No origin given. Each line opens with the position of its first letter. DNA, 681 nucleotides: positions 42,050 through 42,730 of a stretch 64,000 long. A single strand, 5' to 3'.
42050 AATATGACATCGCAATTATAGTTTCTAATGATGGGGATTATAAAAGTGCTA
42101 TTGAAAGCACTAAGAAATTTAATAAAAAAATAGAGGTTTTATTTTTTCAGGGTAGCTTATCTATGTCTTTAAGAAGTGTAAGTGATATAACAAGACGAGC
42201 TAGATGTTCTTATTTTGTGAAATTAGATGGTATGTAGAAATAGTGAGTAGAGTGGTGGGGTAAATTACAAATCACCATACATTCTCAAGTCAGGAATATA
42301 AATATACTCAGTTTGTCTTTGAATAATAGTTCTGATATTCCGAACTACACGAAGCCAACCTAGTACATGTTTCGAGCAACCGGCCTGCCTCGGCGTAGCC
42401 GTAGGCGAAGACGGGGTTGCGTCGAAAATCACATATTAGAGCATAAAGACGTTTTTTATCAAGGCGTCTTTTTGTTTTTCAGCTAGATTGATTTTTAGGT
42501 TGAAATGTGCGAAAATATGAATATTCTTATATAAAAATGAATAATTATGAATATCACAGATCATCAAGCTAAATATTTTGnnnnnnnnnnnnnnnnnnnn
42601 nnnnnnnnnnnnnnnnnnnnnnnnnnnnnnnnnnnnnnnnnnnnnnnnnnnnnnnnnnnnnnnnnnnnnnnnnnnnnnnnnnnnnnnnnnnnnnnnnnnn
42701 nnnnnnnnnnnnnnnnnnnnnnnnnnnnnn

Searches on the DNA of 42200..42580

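Call 72: search_rna_families(source=window, start=42200, end=42580, threshold=evalue, max_evalue=1)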
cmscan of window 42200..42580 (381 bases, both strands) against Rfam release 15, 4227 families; matches with E-value up to 1: 0.
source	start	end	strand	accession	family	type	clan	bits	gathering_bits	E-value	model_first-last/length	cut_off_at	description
